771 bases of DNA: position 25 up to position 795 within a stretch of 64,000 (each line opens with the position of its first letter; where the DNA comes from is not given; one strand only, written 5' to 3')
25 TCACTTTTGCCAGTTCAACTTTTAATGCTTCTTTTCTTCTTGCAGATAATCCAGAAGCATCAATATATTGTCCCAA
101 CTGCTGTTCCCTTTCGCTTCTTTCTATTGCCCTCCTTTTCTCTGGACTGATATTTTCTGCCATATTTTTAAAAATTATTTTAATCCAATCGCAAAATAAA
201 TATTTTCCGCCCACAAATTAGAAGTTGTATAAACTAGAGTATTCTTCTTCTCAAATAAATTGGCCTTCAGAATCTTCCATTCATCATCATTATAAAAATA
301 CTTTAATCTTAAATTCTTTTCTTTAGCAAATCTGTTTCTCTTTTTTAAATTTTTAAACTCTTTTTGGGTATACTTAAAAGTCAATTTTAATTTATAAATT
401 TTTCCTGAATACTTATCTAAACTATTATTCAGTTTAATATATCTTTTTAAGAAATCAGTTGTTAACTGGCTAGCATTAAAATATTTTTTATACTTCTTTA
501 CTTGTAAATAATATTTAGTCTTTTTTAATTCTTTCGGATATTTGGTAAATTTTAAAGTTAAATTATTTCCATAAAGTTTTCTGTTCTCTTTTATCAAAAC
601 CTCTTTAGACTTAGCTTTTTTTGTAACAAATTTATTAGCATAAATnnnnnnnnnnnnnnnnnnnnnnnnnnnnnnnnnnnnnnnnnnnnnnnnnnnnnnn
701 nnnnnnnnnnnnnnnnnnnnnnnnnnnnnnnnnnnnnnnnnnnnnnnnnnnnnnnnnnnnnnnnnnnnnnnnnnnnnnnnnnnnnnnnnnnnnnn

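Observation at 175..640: Shared lysine-rich ~150-aa C-terminal domain on two unrelated secreted beta-propeller proteins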

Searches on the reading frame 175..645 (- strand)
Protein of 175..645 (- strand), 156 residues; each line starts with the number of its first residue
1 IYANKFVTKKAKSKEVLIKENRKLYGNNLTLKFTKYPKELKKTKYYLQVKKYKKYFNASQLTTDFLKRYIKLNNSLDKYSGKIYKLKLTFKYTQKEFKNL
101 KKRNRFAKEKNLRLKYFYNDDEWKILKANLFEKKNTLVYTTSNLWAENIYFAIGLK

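Call 19: search_solved_structures(query=A1, max_evalue=10)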
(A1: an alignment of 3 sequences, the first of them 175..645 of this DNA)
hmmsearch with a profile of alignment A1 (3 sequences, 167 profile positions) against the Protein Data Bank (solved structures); distinct sequences matched with E-value up to 10: 1.
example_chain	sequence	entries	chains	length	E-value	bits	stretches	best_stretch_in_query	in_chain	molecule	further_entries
1ioa_A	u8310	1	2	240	0.31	14.2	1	66-137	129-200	ARCELIN-5A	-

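Call 21: search_protein_families(library=pfam, proteins=[window:175-645:-], max_evalue=10)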
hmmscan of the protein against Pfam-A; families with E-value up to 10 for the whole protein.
window:175-645:- (156 aa): 4 families
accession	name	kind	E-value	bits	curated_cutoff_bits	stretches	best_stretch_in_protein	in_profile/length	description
PF03961.19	FapA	-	0.1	12.6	31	1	25-109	158-238/272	Flagellar Assembly Protein A beta solenoid domain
PF00942.24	CBM_3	-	0.24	12.3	22.4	1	26-49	59-83/83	Cellulose binding domain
PF10799.13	YliH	-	0.53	10.6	20.4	1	45-101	23-73/126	Biofilm formation protein (YliH/bssR)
PF06428.16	Sec2p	-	4.2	7.9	28.5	0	3-26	34-57/92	GDP/GTP exchange factor Sec2p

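Call 22: predict_structure(alignment_id=A1)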
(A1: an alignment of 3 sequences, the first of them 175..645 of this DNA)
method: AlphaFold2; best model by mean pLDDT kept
length: 156 residues; sequences in the alignment: 3
mean_pLDDT: 55.0   pTM: 0.51
mean pLDDT of the five models: 55.0, 50.7, 50.0, 46.4, 37.5
residues with pLDDT >= 90: 0; 70-90: 40; 50-70: 52; < 50: 64
segments of 3 or more residues with pLDDT < 50: 1-37, 39-47, 53-55, 57-60, 75-82
pLDDT, mean of each block of 10 residues (from residue 1): 23 32 35 43 45 47 66 51 57 77 82 74 64 56 59 77
secondary structure, 60 per line:
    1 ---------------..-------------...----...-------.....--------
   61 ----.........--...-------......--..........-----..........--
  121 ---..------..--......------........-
elements in order: E31-33 E48-52 E65-73 E86-91 H94-103 E112-118 E136-141 E148-155

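Call 23: search_protein_representatives(alignment_id=A1)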
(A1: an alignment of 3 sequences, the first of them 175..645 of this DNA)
Query: 3 sequences, 167 profile positions. Proteins with E-value up to 0.001 (for the whole library): 56; up to 1e-10: 39; up to 1e-30: 10. The best 56 are listed.
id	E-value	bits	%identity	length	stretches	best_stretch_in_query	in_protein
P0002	6.0e-61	221.5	-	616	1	4-167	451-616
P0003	8.3e-60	217.8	-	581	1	8-166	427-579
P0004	1.6e-44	168.1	-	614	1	4-167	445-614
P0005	6.0e-42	159.7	-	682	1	3-167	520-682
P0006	7.0e-41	156.2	-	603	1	5-167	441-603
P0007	4.3e-34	134.2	-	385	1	9-166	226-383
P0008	1.2e-32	129.4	-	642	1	9-166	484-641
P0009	7.5e-32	126.8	-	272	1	5-166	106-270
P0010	3.2e-31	124.8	-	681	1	5-167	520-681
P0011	4.6e-31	124.3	-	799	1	3-167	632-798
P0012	1.5e-30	122.7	-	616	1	8-166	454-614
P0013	3.6e-29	118.1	-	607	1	9-166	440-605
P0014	5.0e-29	117.7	-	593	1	5-166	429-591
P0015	5.4e-29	117.5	-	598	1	9-166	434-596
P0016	7.1e-29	117.2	-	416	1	5-167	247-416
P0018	8.5e-28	113.7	-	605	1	5-167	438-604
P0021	6.4e-26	107.6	-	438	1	4-166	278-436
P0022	1.4e-24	103.2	-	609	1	6-166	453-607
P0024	9.5e-24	100.5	-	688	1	6-160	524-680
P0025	1.8e-23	99.6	-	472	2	4-115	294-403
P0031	9.4e-18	81.0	-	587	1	2-166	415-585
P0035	2.0e-13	66.9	-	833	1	22-155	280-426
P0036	2.0e-12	63.6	-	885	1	23-155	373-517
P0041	1.3e-10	57.8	-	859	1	23-152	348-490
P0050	4.1e-07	46.4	-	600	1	27-165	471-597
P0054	2.3e-05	40.7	-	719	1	35-163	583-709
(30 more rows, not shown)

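Call 27: search_protein_families(library=pfam, alignment_id=A2, max_evalue=0.001)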
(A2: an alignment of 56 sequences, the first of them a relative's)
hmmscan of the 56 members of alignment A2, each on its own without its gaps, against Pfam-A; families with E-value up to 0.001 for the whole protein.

A. member 1, P0002 (616 aa): 0 families

B. families by the number of members that match (of 56 scanned): 35 families (the first 25 are shown)
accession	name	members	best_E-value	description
PF13290.12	CHB_HEX_C_1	18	4.4e-21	Chitobiase/beta-hexosaminidase C-terminal domain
PF13287.12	Fn3_assoc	17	4.4e-18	Fn3 associated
PF10282.15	Lactonase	6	2e-15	Lactonase, 7-bladed beta-propeller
PF25174.1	Beta-prop_THOC3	6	5.6e-12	THOC3 beta-propeller domain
PF21783.3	YNCE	5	2.2e-15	YNCE-like beta-propeller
PF07494.17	Reg_prop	5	5.6e-11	Two component regulator propeller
PF22073.2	Cep192_D4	5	6.4e-09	Cep192 domain 4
PF22544.2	HYDIN_VesB_CFA65-like_Ig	5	1.2e-06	HYDIN/CFA65/VesB-like, Ig-like domain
PF01839.29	FG-GAP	4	1.5e-55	FG-GAP repeat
PF13517.12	FG-GAP_3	4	1.1e-25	FG-GAP-like repeat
PF02239.22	Cytochrom_D1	4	6.5e-07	Cytochrome D1 heme domain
PF17164.10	DUF5122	3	1.4e-16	Domain of unknown function (DUF5122) beta-propeller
PF15780.11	ASH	3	6.6e-10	Abnormal spindle-like microcephaly-assoc'd, ASPM-SPD-2-Hydin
PF15892.11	BNR_4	3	1.5e-08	BNR repeat-containing family member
PF01436.27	NHL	3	9.1e-05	NHL repeat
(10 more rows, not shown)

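Call 28: search_protein_families(library=ncbifam, alignment_id=A2, max_evalue=0.001)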
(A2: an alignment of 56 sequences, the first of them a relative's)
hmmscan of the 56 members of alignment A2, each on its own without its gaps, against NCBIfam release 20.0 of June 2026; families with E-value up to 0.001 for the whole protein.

A. member 1, P0002 (616 aa): 0 families

B. families by the number of members that match (of 56 scanned): 17 families
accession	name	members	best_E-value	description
NF047446.1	barrel_OmpL47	16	2.6e-13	OmpL47-type beta-barrel domain-containing protein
TIGR02276.1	beta_rpt_yvtn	6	1.6e-63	beta-propeller repeat protein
TIGR03866.1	PQQ_ABC_repeats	6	1.4e-42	PQQ-dependent catabolism-associated beta-propeller protein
NF052340.1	hydrazine_beta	6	3.1e-30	hydrazine synthase subunit beta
NF052280.1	7_blade_YncE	6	5.1e-22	7-bladed beta-propeller protein YncE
NF052342.1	hydrazine_BC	6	1.1e-21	hydrazine synthase subunit beta-gamma fusion subunit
NF048007.1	MmpL3Stblzr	6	4.3e-19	MmpL3/TtfA transport complex stabilizer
NF052460.1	L-NosZ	6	2.9e-15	clade III lactonase-type nitrous-oxide reductase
NF012200.0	choice_anch_D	5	2.1e-18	choice-of-anchor D domain-containing protein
NF047539.1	XAC2610_fam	4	2e-11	XAC2610-related protein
NF038117.1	choice_anch_I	4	6.9e-11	choice-of-anchor I family protein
NF008258.1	PRK11028.1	3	1.2e-07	6-phosphogluconolactonase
TIGR03907.1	QH_beta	2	1.7e-06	quinohemoprotein amine dehydrogenase subunit beta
TIGR02608.1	delta_60_rpt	2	3.6e-05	delta-60 repeat domain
NF035926.1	scyF_NHL_VPEP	1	4.7e-06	scytonemin biosynthesis PEP-CTERM protein ScyF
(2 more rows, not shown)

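Call 31: find_homologous_proteins(query=A3, max_evalue=0.001)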
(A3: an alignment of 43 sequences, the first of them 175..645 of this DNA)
Query A3 (43 sequences): 1909 candidates shared short words with the query, none scored E <= 0.001.

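Call 32: search_solved_structures(query=A3, max_evalue=10)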
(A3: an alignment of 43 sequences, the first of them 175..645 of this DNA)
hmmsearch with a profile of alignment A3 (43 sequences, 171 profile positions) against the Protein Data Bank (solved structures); distinct sequences matched with E-value up to 10: 2.
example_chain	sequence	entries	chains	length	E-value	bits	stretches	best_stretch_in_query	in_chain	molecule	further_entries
2crj_A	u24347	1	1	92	0.35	13.9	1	25-82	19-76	SWI/SNF-related matrix-associated actin-dependent regulator of chromatin subfamily E membe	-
9rgx_A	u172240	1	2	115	8.7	9.3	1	110-153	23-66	sc-apCC3-ACW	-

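Call 36: search_protein_families(library=pfam, proteins=[P0011, P0016, P0021, P0022, P0025, P0035, P0036, P0041, P0050, P0054], max_evalue=0.01)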
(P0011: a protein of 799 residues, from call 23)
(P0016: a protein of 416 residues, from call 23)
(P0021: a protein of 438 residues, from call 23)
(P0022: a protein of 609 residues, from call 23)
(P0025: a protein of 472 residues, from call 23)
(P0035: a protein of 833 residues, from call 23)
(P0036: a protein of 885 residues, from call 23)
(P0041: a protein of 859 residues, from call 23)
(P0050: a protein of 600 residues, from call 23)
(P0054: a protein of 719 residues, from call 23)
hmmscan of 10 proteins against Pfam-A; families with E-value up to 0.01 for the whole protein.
P0011 (799 aa): 5 families
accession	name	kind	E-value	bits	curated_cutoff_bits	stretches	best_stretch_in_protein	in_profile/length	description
PF01839.29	FG-GAP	-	1.5e-55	184.7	22.1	7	53-85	3-37/37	FG-GAP repeat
PF13517.12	FG-GAP_3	-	1.1e-25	90.4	26.9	4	303-377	1-61/61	FG-GAP-like repeat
PF13290.12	CHB_HEX_C_1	-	2.7e-12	46.9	22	1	563-632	1-67/67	Chitobiase/beta-hexosaminidase C-terminal domain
PF13287.12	Fn3_assoc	-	1.7e-10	41.3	23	1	574-635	1-59/59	Fn3 associated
PF23167.1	DUF7057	-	0.00044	20.8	27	0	98-168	31-100/130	Domain of unknown function (DUF7057)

P0016 (416 aa): 2 families
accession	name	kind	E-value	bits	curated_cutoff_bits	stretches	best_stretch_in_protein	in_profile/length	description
PF13290.12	CHB_HEX_C_1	-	1.9e-07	31.4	22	1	177-244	1-66/67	Chitobiase/beta-hexosaminidase C-terminal domain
PF13287.12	Fn3_assoc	-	0.0086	16.6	23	0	204-248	12-59/59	Fn3 associated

P0021 (438 aa): 2 families
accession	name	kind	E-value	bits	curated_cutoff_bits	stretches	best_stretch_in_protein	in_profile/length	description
PF13290.12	CHB_HEX_C_1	-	9e-19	67.6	22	1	207-277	2-67/67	Chitobiase/beta-hexosaminidase C-terminal domain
PF13287.12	Fn3_assoc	-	4.2e-16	59.2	23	1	231-280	10-59/59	Fn3 associated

P0022 (609 aa): 4 families
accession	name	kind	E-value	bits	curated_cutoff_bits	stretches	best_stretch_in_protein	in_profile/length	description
PF13290.12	CHB_HEX_C_1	-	1e-18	67.5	22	1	381-449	1-66/67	Chitobiase/beta-hexosaminidase C-terminal domain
PF00149.33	Metallophos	-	1.7e-16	61.6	21.5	1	27-204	2-191/191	Calcineurin-like phosphoesterase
PF13287.12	Fn3_assoc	-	2e-15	57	23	1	404-453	10-59/59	Fn3 associated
PF12850.12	Metallophos_2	-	0.0047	17.4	27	0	39-232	14-138/154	Calcineurin-like phosphoesterase superfamily domain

P0025 (472 aa): 3 families
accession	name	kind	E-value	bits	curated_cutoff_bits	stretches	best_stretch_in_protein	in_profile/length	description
PF13290.12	CHB_HEX_C_1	-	6.8e-09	36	22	1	217-292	1-66/67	Chitobiase/beta-hexosaminidase C-terminal domain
PF13287.12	Fn3_assoc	-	1.3e-05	25.7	23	1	261-296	24-59/59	Fn3 associated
PF02018.23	CBM_4_9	-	0.0018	19.1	25.9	1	35-145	3-113/136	Carbohydrate binding domain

P0035 (833 aa): 3 families
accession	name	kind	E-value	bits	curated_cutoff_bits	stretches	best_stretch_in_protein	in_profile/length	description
PF12768.13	Rax2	-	6.9e-14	52.3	28.8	1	39-191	21-179/254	Rax2 C-terminal beta propeller domain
PF17164.10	DUF5122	-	2.9e-07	31.1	27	0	809-828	6-25/36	Domain of unknown function (DUF5122) beta-propeller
PF20647.2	DUF6808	-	0.0034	17.8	24.4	0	73-107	13-47/86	Domain of unknown function (DUF6808)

P0036 (885 aa): 3 families
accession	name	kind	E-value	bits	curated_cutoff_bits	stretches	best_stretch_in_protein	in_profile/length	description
PF17164.10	DUF5122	-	1.4e-16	60.8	27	0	98-117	6-25/36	Domain of unknown function (DUF5122) beta-propeller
PF09636.16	XkdW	-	0.0021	18.2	24.6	0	319-356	5-43/57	XkdW protein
PF19565.4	DUF6087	-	0.0028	18.3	27.1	0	114-128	45-59/99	Family of unknown function (DUF6087)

P0041 (859 aa): 7 families
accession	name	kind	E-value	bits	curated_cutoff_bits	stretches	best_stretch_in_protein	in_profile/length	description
PF10282.15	Lactonase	-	3.4e-11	43.4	21.7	2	22-125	201-320/344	Lactonase, 7-bladed beta-propeller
PF21783.3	YNCE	-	7.8e-08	32.5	27.1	2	88-274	148-331/339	YNCE-like beta-propeller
PF25174.1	Beta-prop_THOC3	-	1.2e-06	28.2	305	1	30-166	20-157/272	THOC3 beta-propeller domain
PF02239.22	Cytochrom_D1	-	0.00015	20.9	25.5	0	204-258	54-108/368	Cytochrome D1 heme domain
PF13570.13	Beta-prop_ACSF4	-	0.00051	20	133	1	75-309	28-253/329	Beta-alanine-activating enzyme, beta-propeller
PF08450.18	SGL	-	0.0035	17.4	26.3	0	118-243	115-242/246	SMP-30/Gluconolactonase/LRE-like region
PF01436.27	NHL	-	0.009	16.5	20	0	640-652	12-24/28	NHL repeat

P0050 (600 aa): 3 families
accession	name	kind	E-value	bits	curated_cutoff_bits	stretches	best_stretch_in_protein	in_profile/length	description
PF00704.34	Glyco_hydro_18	-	6.4e-39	134.9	29.6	1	61-362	3-317/317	Glycosyl hydrolases family 18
PF13290.12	CHB_HEX_C_1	-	1.9e-15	57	22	1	385-449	1-63/67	Chitobiase/beta-hexosaminidase C-terminal domain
PF13287.12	Fn3_assoc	-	1.5e-11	44.7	23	1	407-448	10-51/59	Fn3 associated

P0054 (719 aa): 2 families
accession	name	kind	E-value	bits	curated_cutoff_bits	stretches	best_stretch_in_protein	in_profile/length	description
PF13290.12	CHB_HEX_C_1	-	1.3e-18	67.1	22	1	467-535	1-66/67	Chitobiase/beta-hexosaminidase C-terminal domain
PF13287.12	Fn3_assoc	-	2.1e-13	50.6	23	1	491-539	11-59/59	Fn3 associated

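Call 37: predict_structure(alignment_id=A3)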
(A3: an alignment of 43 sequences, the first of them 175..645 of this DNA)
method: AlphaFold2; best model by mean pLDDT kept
length: 156 residues; sequences in the alignment: 43
mean_pLDDT: 94.0   pTM: 0.88
mean pLDDT of the five models: 94.0, 93.9, 93.5, 93.3, 92.8
residues with pLDDT >= 90: 140; 70-90: 10; 50-70: 6; < 50: 0
segments of 3 or more residues with pLDDT < 50: none
pLDDT, mean of each block of 10 residues (from residue 1): 87 96 95 97 97 82 89 96 96 97 96 93 94 98 96 96
secondary structure, 60 per line:
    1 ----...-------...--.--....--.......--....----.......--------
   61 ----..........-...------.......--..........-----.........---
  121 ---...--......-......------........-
elements in order: E5-7 E15-17 E23-26 E29-35 H38-41 E46-52 E65-74 E85-91 H94-103 E112-117 E124-126 E129-131 E136-141 E148-155

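Call 43: fold_search(model_id=the predicted structure, library=pdb)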
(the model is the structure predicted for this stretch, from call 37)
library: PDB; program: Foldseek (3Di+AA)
matches with E <= 10: 438; with E <= 0.001: 0
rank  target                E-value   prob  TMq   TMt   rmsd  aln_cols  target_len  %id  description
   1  7czf_D                1.5e-01  0.18  0.27  0.26  11.2       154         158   13  Crystal structure of Kaposi Sarcoma associated herpesvirus (KSHV ) gHgL in complex with the ligand binding domian (LBD (released 2020-10-21)
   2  4a37_B                1.7e-01  0.35  0.29  0.14  14.9       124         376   11  Metallo-carboxypeptidase from Pseudomonas Aeruginosa (released 2012-05-09)
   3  9m0b_B                1.9e-01  0.72  0.33  0.09   5.7       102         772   10  Crystal structure of alpha-agarase AGA from Catenovulum maritimum (released 2026-03-04)
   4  9m0b_A                2.1e-01  0.69  0.31  0.08   5.9       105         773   10  Crystal structure of alpha-agarase AGA from Catenovulum maritimum (released 2026-03-04)
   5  7czf_A                2.1e-01  0.21  0.31  0.29  10.3       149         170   13  Crystal structure of Kaposi Sarcoma associated herpesvirus (KSHV ) gHgL in complex with the ligand binding domian (LBD (released 2020-10-21)
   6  3nru_A                2.9e-01  0.18  0.27  0.27   8.0       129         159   12  Ligand binding domain of EPHA7 (released 2010-12-08)
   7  5u5d_D                2.9e-01  0.06  0.14  0.13  15.0       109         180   13  Psf4 in complex with Mn2+ and (R)-2-HPP (released 2017-01-04)
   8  3nru_B                3.3e-01  0.20  0.28  0.28   8.2       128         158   16  Ligand binding domain of EPHA7 (released 2010-12-08)
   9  3k2k                  3.4e-01  0.84  0.33  0.15   3.3        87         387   11  Crystal structure of putative carboxypeptidase (YP_103406.1) from BURKHOLDERIA MALLEI ATCC 23344 at 2.49 A resolution (released 2009-11-03)
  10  7b7n_E                3.4e-01  0.11  0.25  0.24  12.9       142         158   13  Human herpesvirus-8 gH/gL in complex with EphA2 (released 2020-12-30)
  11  7cze_I                3.6e-01  0.15  0.29  0.28  10.5       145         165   12  Crystal structure of Epstein-Barr virus (EBV) gHgL and in complex with the ligand binding domian (LBD) of EphA2 (released 2020-10-21)
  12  3nru_H                3.6e-01  0.13  0.25  0.25   8.5       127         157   15  Ligand binding domain of EPHA7 (released 2010-12-08)
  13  4b6z_D                4.3e-01  0.72  0.30  0.14   4.1        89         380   12  Crystal structure of metallo-carboxypeptidase from Burkholderia cenocepacia (released 2013-03-27)
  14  4a37_A                4.6e-01  0.28  0.26  0.13  12.8        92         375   11  Metallo-carboxypeptidase from Pseudomonas Aeruginosa (released 2012-05-09)
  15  5u58_C                4.6e-01  0.05  0.14  0.14  15.1       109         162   14  Psf4 in complex with Fe2+ and (R)-2-HPP (released 2017-01-04)
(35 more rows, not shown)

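Call 55: list_cluster_members(proteins=[P0003, P0002, P0011, P0013, P0016, P0022, P0025, P0035, P0050, P0054])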
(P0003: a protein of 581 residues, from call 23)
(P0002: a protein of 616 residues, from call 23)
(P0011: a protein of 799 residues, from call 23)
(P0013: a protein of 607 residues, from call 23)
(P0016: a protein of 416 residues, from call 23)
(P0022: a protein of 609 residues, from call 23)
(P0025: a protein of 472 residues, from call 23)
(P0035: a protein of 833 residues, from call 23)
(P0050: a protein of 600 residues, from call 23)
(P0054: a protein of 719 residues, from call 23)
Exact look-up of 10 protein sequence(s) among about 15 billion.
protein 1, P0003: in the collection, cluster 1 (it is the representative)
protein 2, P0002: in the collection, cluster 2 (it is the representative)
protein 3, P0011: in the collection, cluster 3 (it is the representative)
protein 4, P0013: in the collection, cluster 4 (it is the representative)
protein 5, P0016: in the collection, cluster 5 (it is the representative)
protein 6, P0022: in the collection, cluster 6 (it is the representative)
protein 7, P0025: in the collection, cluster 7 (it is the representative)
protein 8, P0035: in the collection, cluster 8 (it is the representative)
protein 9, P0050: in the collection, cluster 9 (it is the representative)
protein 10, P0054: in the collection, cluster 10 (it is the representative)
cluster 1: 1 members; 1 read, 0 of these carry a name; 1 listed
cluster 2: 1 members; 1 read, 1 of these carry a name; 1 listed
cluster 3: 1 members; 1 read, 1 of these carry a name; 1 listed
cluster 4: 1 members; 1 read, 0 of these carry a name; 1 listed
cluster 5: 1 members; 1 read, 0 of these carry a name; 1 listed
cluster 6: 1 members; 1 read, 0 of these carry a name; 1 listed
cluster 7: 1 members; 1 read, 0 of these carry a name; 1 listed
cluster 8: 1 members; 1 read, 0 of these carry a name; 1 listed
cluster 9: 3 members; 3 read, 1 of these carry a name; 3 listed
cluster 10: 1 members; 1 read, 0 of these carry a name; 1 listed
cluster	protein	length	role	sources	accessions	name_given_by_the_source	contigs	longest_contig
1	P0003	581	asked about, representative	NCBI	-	-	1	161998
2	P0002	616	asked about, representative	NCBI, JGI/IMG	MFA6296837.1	MAG: hypothetical protein WC663_05765 [Patescibacteria group bacterium] | hypothetical protein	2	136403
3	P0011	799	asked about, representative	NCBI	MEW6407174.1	MAG: FG-GAP-like repeat-containing protein [Patescibacteria group bacterium]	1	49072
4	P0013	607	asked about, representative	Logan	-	-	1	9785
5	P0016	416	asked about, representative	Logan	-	-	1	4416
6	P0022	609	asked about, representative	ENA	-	-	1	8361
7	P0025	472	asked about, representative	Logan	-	-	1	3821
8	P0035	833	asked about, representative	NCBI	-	-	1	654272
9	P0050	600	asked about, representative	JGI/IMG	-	-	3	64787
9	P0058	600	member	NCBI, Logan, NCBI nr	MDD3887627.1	MAG: glycosyl hydrolase family 18 protein [Patescibacteria group bacterium] | glycosyl hydrolase family 18 protein [Patescibacteria group bacterium]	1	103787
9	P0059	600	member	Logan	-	-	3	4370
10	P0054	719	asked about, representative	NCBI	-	-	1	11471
